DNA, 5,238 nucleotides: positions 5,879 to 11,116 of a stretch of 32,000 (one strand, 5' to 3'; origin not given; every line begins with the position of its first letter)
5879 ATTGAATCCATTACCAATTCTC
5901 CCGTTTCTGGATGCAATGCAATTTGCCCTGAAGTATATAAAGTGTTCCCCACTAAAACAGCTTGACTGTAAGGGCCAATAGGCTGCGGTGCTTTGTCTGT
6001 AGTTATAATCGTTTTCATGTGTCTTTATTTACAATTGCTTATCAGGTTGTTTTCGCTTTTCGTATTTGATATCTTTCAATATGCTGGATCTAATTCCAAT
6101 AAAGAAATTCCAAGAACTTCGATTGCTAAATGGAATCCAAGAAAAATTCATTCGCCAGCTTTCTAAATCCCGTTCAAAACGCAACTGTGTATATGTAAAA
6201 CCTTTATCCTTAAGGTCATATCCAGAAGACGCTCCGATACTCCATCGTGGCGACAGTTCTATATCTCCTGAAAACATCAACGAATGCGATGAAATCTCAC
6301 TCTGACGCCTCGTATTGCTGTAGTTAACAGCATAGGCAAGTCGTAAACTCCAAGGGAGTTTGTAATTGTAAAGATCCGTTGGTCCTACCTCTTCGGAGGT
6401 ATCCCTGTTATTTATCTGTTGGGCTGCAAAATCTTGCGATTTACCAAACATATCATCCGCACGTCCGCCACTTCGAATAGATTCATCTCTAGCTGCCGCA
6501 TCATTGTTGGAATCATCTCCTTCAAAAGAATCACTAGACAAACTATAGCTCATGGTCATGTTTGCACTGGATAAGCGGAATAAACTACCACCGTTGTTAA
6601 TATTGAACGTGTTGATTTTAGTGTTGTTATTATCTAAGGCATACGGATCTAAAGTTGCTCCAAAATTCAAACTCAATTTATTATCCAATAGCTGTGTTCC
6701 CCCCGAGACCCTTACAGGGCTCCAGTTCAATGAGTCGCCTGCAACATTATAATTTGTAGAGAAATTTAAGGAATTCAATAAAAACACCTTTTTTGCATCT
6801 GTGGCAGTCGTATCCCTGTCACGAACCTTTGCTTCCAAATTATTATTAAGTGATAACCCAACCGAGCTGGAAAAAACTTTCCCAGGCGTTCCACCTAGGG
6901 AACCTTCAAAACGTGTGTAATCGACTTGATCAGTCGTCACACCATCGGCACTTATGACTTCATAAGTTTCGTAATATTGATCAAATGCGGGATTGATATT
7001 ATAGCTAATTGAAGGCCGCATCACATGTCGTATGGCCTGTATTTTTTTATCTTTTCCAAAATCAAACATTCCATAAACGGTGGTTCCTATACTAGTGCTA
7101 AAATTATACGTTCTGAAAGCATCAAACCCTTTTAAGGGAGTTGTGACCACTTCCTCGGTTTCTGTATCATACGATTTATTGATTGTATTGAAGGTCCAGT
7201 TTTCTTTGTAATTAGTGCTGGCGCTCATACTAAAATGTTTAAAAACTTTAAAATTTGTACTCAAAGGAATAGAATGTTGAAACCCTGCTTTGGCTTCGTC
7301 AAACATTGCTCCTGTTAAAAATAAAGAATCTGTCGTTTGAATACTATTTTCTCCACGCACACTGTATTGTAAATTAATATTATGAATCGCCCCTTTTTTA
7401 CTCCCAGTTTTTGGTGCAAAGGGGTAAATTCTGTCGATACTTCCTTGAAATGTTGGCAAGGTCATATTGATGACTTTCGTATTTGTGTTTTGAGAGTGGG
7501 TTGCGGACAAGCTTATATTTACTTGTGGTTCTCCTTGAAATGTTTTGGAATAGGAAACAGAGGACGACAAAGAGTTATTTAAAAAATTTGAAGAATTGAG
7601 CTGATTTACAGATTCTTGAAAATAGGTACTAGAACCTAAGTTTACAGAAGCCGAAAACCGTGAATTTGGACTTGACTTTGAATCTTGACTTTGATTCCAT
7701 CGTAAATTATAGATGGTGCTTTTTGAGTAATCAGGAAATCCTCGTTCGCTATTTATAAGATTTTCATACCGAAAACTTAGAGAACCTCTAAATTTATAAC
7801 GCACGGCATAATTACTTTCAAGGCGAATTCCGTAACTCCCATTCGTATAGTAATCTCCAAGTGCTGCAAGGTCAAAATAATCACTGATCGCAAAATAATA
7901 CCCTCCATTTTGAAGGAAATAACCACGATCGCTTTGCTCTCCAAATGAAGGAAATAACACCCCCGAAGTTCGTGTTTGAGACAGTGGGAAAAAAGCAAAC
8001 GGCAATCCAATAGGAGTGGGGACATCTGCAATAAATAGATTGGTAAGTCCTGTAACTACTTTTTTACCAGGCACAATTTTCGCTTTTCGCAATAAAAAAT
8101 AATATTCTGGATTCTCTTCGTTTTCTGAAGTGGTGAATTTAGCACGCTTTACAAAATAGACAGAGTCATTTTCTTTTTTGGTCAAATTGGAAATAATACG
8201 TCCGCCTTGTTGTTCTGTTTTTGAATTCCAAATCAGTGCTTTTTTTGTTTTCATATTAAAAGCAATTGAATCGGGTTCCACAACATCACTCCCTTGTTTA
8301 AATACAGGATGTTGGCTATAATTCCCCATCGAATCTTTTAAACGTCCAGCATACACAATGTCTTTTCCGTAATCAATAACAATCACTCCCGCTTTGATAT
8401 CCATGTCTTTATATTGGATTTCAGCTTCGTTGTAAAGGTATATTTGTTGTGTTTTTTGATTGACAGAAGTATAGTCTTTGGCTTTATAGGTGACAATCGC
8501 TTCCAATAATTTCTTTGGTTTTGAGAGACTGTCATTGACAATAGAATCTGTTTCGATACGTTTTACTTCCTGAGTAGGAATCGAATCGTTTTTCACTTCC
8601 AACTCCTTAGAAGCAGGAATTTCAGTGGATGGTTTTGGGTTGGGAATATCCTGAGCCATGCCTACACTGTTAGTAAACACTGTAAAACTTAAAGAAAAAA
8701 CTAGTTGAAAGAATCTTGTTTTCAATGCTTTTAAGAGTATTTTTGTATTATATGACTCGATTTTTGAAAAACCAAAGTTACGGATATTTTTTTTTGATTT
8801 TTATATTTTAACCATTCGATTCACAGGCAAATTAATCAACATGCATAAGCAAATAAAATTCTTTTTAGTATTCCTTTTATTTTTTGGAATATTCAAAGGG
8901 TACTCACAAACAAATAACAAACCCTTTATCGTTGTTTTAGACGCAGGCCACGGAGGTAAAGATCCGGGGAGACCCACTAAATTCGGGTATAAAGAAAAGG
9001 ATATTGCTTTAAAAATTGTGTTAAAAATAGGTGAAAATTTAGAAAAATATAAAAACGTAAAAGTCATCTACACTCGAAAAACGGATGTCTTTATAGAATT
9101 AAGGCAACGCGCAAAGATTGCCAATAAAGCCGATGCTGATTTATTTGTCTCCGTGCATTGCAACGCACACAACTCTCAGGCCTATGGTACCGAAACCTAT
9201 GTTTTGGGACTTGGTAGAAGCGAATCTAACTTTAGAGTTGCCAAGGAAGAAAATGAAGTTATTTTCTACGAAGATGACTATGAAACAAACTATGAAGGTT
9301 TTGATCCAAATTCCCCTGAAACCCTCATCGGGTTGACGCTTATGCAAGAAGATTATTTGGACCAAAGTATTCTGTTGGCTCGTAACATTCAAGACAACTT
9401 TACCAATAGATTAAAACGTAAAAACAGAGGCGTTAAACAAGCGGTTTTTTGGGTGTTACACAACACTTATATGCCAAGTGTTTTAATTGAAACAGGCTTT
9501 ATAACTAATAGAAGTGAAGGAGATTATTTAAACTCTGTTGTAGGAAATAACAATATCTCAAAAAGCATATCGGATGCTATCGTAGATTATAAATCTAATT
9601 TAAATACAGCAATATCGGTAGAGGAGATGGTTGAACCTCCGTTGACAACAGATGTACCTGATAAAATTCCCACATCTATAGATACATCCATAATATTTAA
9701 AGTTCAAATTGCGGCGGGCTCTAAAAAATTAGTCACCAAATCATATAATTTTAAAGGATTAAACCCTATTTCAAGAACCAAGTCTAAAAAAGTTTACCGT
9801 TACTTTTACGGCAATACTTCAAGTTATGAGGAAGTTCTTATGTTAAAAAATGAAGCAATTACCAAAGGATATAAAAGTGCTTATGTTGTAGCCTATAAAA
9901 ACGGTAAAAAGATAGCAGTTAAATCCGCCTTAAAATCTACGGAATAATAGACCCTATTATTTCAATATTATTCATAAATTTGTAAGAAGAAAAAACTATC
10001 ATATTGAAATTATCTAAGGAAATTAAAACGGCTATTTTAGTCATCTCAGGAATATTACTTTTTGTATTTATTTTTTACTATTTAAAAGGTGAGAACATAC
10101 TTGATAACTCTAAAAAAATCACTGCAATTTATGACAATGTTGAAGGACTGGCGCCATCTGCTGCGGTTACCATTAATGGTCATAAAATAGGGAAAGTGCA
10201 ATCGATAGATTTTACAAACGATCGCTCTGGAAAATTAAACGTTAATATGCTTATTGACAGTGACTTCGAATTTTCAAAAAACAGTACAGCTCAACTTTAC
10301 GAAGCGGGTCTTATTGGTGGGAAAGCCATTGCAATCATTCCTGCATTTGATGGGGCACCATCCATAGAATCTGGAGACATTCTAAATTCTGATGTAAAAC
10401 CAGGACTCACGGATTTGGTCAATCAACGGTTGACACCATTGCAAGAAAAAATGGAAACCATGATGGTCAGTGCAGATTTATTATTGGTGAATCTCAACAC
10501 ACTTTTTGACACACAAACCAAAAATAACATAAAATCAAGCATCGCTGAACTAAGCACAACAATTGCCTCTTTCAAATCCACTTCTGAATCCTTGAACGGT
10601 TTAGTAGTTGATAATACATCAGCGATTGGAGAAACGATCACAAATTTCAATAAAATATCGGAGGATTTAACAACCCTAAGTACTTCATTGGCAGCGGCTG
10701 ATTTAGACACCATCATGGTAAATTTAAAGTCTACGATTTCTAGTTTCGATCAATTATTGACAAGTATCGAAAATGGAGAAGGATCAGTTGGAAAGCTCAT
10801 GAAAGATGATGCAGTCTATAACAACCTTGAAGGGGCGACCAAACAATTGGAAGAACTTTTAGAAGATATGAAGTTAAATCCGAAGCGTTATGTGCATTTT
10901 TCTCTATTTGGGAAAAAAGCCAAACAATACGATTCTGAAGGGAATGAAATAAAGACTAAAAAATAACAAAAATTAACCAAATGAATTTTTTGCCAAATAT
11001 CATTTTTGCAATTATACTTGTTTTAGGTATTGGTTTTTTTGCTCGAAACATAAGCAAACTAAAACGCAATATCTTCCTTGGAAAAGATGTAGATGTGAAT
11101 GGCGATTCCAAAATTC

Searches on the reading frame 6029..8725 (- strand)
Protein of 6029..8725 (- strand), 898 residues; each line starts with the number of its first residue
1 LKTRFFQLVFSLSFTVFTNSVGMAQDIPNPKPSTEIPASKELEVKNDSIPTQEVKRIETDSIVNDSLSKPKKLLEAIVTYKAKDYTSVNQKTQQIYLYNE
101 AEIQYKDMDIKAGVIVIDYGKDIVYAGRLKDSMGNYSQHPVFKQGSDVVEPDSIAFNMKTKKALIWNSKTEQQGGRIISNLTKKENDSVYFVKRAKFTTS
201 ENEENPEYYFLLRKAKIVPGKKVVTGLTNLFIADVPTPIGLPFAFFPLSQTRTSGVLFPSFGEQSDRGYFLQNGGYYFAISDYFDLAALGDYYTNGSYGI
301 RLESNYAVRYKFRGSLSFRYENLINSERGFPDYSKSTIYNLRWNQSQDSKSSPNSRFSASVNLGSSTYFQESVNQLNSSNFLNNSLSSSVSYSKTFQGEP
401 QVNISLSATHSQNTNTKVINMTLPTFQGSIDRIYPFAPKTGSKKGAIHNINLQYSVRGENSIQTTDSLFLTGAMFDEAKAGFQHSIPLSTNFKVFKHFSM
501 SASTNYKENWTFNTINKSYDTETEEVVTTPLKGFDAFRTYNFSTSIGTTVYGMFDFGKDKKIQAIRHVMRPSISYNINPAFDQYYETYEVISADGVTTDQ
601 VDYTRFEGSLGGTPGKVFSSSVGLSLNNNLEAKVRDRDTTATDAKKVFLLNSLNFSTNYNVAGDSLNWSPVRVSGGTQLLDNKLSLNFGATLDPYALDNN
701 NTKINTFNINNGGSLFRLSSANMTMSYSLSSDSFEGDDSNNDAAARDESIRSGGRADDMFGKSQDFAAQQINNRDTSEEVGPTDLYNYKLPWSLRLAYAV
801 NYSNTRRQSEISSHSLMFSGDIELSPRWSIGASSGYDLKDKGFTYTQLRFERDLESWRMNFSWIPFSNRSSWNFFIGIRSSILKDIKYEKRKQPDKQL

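Call 36: search_protein_families(library=pfam, proteins=[window:6029-8725:-], max_evalue=0.001)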
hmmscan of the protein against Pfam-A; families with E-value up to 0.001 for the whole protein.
window:6029-8725:- (898 aa): 1 family
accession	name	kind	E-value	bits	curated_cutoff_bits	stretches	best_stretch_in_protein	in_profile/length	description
PF19838.5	LptD_2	-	1.2e-170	568.6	22.5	1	223-695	1-464/464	LptD protein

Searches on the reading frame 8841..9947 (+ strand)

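Call 36: search_protein_families(library=pfam, proteins=[window:8841-9947:+], max_evalue=0.001)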
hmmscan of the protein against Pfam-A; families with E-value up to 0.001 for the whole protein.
window:8841-9947:+ (368 aa): 1 family
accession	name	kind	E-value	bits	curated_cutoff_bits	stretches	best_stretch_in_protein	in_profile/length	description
PF01520.23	Amidase_3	-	1.5e-55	188.3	27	1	31-247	1-172/174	N-acetylmuramoyl-L-alanine amidase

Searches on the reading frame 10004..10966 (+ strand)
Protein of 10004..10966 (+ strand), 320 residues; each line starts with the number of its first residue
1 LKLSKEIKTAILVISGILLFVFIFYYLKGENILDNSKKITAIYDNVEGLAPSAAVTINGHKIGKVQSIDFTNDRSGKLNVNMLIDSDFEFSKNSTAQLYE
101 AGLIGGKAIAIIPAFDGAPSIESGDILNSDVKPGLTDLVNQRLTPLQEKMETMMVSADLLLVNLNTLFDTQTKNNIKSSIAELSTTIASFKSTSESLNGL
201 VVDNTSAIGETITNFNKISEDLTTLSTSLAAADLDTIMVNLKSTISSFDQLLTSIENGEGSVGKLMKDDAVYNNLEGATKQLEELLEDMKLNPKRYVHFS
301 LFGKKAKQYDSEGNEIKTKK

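Call 36: search_protein_families(library=pfam, proteins=[window:10004-10966:+], max_evalue=0.001)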
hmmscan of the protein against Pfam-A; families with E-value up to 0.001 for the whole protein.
window:10004-10966:+ (320 aa): 1 family
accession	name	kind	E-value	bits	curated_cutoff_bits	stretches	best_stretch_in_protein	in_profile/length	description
PF02470.25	MlaD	-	5.4e-15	55.8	25.1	1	36-113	2-80/81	MlaD protein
